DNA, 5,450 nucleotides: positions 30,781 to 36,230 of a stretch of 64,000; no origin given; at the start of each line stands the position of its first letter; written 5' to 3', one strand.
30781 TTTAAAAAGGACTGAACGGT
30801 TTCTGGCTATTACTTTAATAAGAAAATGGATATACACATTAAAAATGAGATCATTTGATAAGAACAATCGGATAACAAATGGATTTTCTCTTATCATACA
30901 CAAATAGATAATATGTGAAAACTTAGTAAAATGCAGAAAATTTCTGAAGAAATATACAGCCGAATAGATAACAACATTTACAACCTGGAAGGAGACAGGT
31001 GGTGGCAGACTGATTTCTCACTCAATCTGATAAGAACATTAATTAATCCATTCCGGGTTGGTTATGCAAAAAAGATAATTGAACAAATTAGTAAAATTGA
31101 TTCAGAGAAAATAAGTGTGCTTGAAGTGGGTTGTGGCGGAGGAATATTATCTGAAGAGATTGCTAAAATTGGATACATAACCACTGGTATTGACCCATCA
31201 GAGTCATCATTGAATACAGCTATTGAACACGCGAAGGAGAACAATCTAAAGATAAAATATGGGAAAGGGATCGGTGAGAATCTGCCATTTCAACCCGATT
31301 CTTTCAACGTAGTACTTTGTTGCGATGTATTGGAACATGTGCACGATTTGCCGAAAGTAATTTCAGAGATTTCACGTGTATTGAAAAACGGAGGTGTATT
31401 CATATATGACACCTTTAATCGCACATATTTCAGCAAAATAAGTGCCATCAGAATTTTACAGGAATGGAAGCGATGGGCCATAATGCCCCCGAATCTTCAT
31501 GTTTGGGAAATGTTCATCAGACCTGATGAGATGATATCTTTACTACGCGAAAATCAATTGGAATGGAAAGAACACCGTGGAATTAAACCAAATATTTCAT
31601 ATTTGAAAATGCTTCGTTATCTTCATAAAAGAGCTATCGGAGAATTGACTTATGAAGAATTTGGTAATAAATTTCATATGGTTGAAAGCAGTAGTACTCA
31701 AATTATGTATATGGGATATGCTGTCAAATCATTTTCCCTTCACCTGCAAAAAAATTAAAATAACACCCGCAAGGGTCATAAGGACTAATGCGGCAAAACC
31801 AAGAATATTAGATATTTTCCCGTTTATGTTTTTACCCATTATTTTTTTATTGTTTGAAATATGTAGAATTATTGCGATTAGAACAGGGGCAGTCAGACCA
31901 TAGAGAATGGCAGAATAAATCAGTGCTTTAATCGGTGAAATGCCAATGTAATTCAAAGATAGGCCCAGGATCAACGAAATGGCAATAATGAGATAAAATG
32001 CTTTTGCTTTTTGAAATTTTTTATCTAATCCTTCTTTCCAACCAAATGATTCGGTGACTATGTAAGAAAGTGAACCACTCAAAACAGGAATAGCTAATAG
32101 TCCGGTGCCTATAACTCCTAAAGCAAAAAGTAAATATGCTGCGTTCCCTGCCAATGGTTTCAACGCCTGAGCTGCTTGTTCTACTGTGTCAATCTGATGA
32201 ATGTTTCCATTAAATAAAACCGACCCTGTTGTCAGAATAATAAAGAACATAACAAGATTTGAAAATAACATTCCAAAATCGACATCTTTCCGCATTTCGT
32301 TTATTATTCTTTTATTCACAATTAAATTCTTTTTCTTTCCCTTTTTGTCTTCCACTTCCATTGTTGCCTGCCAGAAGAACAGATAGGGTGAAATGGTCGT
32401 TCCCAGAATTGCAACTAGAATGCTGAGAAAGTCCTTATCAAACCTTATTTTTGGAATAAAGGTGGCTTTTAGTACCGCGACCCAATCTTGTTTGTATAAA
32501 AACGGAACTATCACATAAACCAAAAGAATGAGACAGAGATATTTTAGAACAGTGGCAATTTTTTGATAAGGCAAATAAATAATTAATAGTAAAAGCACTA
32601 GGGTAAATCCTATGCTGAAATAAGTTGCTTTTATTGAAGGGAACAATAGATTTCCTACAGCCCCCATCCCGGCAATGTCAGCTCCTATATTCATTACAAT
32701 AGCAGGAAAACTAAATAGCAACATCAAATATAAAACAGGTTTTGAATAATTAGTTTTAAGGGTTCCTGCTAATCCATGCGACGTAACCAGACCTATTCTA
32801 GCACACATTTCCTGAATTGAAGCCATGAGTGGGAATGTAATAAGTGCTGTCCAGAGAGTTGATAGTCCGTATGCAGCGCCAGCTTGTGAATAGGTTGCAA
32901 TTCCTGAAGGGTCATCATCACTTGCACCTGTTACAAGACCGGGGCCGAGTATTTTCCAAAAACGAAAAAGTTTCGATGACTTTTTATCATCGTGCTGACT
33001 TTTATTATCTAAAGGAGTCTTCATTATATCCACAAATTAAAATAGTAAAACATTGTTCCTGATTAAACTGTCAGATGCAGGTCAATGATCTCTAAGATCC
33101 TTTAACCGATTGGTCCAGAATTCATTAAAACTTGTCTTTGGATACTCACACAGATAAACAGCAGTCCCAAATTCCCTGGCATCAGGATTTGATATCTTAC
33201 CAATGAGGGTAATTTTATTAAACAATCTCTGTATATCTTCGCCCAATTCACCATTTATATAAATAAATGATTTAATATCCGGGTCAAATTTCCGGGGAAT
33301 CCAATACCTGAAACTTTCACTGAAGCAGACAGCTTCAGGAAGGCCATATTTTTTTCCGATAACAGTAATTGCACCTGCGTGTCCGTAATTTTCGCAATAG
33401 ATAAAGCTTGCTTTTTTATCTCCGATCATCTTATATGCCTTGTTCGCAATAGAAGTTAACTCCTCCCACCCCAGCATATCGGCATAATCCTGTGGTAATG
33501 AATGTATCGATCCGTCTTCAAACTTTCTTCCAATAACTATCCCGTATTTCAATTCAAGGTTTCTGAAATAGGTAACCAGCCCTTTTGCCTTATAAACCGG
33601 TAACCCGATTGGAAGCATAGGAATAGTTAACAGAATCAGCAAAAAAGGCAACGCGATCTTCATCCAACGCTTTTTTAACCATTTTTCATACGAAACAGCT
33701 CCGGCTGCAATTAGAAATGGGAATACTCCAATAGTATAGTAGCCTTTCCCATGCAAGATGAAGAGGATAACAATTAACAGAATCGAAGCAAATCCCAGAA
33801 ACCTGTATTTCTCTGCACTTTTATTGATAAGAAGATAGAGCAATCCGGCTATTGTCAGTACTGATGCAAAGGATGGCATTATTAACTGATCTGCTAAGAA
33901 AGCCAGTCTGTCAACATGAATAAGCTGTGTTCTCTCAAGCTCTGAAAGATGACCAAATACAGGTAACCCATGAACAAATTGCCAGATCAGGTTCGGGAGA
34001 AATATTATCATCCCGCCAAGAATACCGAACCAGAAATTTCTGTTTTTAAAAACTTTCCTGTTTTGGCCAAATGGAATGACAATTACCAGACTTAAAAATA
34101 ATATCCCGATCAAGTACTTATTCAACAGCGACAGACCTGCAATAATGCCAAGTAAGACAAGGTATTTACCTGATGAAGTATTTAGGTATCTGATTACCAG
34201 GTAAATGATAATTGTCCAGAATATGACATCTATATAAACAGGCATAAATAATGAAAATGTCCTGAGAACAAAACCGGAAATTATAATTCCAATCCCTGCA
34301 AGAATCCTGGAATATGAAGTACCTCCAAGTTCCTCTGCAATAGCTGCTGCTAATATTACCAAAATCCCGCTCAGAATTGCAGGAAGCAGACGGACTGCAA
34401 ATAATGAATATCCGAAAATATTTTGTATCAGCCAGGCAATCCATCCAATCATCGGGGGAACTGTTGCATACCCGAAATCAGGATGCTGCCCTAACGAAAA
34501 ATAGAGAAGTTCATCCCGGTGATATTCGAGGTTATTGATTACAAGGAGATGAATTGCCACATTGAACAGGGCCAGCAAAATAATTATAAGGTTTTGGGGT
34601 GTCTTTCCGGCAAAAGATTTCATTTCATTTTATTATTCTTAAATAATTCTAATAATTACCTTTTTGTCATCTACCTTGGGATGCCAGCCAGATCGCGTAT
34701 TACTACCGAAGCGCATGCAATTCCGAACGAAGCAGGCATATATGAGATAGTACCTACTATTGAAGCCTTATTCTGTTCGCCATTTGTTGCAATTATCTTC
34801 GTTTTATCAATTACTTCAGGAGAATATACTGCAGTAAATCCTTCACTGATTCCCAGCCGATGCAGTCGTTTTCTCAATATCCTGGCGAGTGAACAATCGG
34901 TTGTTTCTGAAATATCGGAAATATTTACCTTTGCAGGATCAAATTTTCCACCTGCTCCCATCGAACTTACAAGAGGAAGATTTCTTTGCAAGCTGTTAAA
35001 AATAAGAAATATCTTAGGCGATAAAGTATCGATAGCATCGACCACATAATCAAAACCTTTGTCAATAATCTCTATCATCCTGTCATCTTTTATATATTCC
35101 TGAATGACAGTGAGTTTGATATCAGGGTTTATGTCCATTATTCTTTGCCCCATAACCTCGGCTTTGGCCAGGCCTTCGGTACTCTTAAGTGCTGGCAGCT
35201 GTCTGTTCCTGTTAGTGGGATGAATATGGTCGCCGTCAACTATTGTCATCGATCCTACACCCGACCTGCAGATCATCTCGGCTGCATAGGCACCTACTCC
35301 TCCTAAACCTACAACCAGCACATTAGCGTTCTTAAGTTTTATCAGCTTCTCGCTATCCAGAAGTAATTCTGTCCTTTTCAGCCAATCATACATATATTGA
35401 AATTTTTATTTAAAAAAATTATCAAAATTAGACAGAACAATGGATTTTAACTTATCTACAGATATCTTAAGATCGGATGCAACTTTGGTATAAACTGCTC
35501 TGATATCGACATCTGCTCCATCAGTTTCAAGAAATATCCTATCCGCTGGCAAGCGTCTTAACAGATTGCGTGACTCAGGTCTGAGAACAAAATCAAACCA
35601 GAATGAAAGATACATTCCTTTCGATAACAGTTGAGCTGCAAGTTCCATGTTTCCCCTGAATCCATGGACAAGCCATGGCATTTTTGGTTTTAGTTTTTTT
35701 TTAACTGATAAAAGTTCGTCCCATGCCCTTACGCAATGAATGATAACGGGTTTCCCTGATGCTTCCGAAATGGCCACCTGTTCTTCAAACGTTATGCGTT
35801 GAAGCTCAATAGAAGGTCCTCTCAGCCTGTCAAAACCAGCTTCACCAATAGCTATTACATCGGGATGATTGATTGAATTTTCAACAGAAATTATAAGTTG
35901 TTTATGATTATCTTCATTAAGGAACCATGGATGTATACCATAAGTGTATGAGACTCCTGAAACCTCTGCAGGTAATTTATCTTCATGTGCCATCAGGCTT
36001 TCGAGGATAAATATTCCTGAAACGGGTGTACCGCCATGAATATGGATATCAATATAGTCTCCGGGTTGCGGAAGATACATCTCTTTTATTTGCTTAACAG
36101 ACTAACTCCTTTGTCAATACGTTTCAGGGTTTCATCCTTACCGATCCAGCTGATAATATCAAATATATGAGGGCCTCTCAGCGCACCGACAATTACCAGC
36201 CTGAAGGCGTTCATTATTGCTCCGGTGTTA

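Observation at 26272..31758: Tight four-gene operon (Fe-S/FAD oxidoreductase, thioester reductase, B12-radical SAM, UbiG-like methyltransferase) with no pathway I can name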

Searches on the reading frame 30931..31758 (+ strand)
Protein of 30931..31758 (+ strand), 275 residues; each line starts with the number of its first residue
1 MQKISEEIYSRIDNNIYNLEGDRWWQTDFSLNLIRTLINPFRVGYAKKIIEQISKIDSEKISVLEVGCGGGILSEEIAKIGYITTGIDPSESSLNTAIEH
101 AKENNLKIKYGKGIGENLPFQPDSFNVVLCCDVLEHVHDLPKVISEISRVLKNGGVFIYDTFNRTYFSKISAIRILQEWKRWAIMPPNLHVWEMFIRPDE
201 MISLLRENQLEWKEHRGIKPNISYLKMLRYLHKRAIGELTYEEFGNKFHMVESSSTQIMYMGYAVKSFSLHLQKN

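Call 3: search_protein_families(library=pfam, proteins=[window:30931-31758:+], max_evalue=0.01)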
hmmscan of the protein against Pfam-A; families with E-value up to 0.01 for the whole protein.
window:30931-31758:+ (275 aa): 17 families
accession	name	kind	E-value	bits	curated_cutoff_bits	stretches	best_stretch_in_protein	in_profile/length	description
PF08241.18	Methyltransf_11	-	2.3e-24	86.3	21.2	1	64-158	1-94/95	Methyltransferase domain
PF13489.12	Methyltransf_23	-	2.3e-22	79.9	27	1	45-211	8-160/164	Methyltransferase domain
PF13649.12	Methyltransf_25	-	2e-21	76.9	27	1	63-155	1-97/97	Methyltransferase domain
PF13847.12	Methyltransf_31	-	1.9e-19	70.2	27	1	59-163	3-113/145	Methyltransferase domain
PF08242.18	Methyltransf_12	-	5.8e-16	59.5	30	1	64-157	1-98/98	Methyltransferase domain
PF01209.24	Ubie_methyltran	-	1.9e-10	40.9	20.1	1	57-182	45-169/233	ubiE/COQ5 methyltransferase family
PF06325.19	PrmA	-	4.6e-07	30.1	22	1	50-159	152-258/296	Ribosomal protein L11 methyltransferase (PrmA)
PF03141.22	Methyltransf_29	-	1.6e-05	24.2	23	1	45-161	101-219/506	Putative S-adenosyl-L-methionine-dependent methyltransferase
PF05148.21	Methyltransf_8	-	0.00016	22.1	27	1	49-158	63-155/219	Hypothetical methyltransferase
PF05401.17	NodS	-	0.00055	20.3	24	1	50-159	34-144/201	Nodulation protein S (NodS)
PF10294.15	Methyltransf_16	-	0.0014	18.9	21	1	47-159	34-155/174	Lysine methyltransferase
PF08003.17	Methyltransf_9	-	0.0015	18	23.8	1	52-162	110-220/315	Protein of unknown function (DUF1698)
PF07021.18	MetW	-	0.0027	17.8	21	1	59-153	13-104/193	Methionine biosynthesis protein MetW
PF07942.18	CARME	-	0.003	17.4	27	0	50-88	42-86/268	Carnosine N-methyltransferase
PF02353.26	CMAS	-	0.0037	17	27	1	62-186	65-191/273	Mycolic acid cyclopropane synthetase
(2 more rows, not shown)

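Call 4: search_protein_families(library=ncbifam, proteins=[window:30931-31758:+], max_evalue=0.01)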
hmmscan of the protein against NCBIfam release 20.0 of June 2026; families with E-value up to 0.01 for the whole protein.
window:30931-31758:+ (275 aa): 49 families (the best 25 are shown)
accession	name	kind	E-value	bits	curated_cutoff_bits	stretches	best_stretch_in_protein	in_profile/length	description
TIGR01983.1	UbiG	equivalog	3e-42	144.5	102.95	1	22-219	10-209/228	bifunctional 2-polyprenyl-6-hydroxyphenol methylase/3-demethylubiquinol 3-O-methyltransferase UbiG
TIGR02072.1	BioC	equivalog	3.1e-16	59.9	184.95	1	47-170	21-143/244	malonyl-ACP O-methyltransferase BioC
NF045667.1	MTase_DVU1556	equivalog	3.3e-15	56.1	155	1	59-159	22-119/213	DVU_1556 family methyltransferase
TIGR01934.1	MenG_MenH_UbiE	subfamily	5.2e-13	48.8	158.35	1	48-159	30-141/223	ubiquinone/menaquinone biosynthesis methyltransferase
NF001244.0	PRK00216.1-5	equivalog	1e-12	47.9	216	1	47-164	38-158/236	bifunctional demethylmenaquinone methyltransferase/2-methoxy-6-polyprenyl-1,4-benzoquinol methylase UbiE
NF040539.1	AST_met_ArsM_2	exception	1.2e-12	48.3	240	1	45-162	44-166/262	putative arsinothricin biosynthesis methyltransferase ArsM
NF043040.1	corrin_prot_MT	hypoth_equivalog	1.2e-11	44.5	180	1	44-158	25-146/216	corrinoid protein-associated methyltransferase CpaM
NF041537.1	ArsM_AhpD_UU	exception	3.2e-11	42.6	510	1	61-160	78-182/345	arsenite methyltransferase/AhpD domain selenoprotein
TIGR02021.1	BchM-ChlM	equivalog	8e-11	41.8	158.9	1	29-163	24-159/218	magnesium protoporphyrin IX methyltransferase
NF045825.1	FAmtase_mtf2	equivalog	3.1e-10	39.7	400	1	55-163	54-162/248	fatty-acid O-methyltransferase Mtf2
NF047649.1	MTase_UXPK_star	exception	2.3e-09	36.7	460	1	62-158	80-180/283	methyltransferase/UXPK-star double selenoprotein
NF045823.1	PthPhpthDimycoMt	equivalog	2.5e-09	36.7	300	1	55-163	62-170/256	phthiotriol/phenolphthiotriol dimycocerosates methyltransferase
NF045649.1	2X_seleno_MduS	exception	5.3e-09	35.5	380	1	45-161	29-149/338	methyltransferase domain-containing selenoprotein MduS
NF041536.1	ArsM_DUF2284_UU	exception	9.1e-09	34.2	575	1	60-170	77-192/459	arsenite methyltransferase/DUF2284 domain selenoprotein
NF001243.0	PRK00216.1-4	equivalog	9.5e-09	34.9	235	1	61-158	49-150/237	demethylmenaquinone methyltransferase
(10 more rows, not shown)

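Call 47: search_solved_structures(query=window:30931-31758:+, max_evalue=0.00001)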
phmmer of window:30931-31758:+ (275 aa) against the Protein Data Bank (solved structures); distinct sequences matched with E-value up to 0.00001: 23.
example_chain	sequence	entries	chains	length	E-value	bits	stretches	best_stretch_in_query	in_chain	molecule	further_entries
4kdc_A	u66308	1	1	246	7.8e-23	84.3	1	20-218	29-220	3-demethylubiquinone-9 3-methyltransferase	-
4kdr_A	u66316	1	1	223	6.7e-20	74.7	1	20-172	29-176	3-demethylubiquinone-9 3-methyltransferase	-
5dpm_A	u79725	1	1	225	6.9e-20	74.7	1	20-172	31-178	Ubiquinone biosynthesis O-methyltransferase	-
1wzn_A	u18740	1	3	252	2e-12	50.2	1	48-160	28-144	SAM-dependent methyltransferase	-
1xxl_A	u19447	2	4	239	1.9e-10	43.7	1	62-158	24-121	YcgJ protein | ycgJ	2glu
2p8j_A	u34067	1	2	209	3.1e-10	43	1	62-159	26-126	S-adenosylmethionine-dependent methyltransferase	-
3mgg_A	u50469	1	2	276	8.1e-10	41.6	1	61-158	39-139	Methyltransferase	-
3l8d_A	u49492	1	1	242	1.1e-09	41.2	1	55-156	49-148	Methyltransferase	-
1ve3_A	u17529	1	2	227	1.6e-09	40.7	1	56-171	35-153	hypothetical protein PH0226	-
8zc8_A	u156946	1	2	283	2.1e-08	37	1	62-165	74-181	MitM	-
21zq_A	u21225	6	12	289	2.3e-08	36.9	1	62-165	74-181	MitM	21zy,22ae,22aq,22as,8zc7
4krh_A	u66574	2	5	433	2.5e-08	36.7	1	62-160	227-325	Phosphoethanolamine N-methyltransferase 2 | Phospholethanolamine N-methyltransferase 2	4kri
2gs9_A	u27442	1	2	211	3.7e-08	36.2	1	62-160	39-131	Hypothetical protein TT1324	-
3cc8_A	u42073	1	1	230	4.1e-08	36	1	55-173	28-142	Putative methyltransferase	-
3sm3_A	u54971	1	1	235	1.4e-07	34.3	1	59-178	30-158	SAM-dependent methyltransferases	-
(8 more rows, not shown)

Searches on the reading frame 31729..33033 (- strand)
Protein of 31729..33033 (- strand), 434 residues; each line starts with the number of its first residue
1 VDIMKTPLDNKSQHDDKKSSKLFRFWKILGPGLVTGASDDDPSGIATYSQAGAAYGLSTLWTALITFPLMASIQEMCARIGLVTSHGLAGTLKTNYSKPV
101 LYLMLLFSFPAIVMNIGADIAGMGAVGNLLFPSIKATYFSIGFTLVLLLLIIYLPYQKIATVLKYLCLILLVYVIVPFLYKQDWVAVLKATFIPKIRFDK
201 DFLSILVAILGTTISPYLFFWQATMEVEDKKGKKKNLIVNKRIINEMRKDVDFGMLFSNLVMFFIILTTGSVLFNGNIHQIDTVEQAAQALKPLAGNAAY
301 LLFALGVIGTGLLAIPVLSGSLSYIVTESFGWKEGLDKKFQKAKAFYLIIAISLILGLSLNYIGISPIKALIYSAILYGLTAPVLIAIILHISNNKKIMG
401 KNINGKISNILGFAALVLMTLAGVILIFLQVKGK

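Call 92: search_protein_families(library=pfam, proteins=[window:31729-33033:-], max_evalue=0.00001)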
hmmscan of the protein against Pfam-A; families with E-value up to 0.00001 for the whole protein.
window:31729-33033:- (434 aa): 1 family
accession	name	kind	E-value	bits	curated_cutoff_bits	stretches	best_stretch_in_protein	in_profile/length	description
PF01566.24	Nramp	-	5.5e-78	263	29.8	1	45-405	1-356/357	Natural resistance-associated macrophage protein-like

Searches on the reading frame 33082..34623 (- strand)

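Call 92: search_protein_families(library=pfam, proteins=[window:33082-34623:-], max_evalue=0.00001)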
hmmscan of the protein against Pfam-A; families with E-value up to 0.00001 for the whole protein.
window:33082-34623:- (513 aa): 1 family
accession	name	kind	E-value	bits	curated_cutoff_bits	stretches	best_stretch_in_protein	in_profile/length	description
PF13231.12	PMT_2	-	4.2e-21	76.3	26.1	1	55-214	2-160/160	Dolichyl-phosphate-mannose-protein mannosyltransferase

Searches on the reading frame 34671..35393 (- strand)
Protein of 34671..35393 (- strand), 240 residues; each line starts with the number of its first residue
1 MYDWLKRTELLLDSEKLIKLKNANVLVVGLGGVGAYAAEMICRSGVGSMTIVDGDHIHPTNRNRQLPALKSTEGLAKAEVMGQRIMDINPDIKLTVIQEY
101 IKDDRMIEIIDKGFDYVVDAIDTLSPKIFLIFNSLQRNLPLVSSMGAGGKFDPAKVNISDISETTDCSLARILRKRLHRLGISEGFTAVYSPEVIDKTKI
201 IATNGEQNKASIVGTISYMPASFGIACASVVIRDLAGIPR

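Call 92: search_protein_families(library=pfam, proteins=[window:34671-35393:-], max_evalue=0.00001)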
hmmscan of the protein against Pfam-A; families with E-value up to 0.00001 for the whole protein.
window:34671-35393:- (240 aa): 1 family
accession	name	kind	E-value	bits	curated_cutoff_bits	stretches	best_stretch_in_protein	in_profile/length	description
PF00899.27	ThiF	-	3.2e-34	118.6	28.1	1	12-237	10-204/238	ThiF family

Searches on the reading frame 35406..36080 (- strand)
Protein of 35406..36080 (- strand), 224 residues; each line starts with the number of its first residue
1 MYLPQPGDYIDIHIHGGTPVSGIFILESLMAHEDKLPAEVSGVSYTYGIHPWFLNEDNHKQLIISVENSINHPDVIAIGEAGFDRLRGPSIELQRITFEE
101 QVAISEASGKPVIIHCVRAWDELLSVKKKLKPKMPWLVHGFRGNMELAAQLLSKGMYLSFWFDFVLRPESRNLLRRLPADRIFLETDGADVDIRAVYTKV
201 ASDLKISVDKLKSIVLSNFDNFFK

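Call 92: search_protein_families(library=pfam, proteins=[window:35406-36080:-], max_evalue=0.00001)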
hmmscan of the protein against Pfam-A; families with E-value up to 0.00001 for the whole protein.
window:35406-36080:- (224 aa): 1 family
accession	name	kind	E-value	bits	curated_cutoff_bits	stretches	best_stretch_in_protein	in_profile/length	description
PF01026.27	TatD_DNase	-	4.7e-31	108.5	27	1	41-224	52-253/253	TatD related DNase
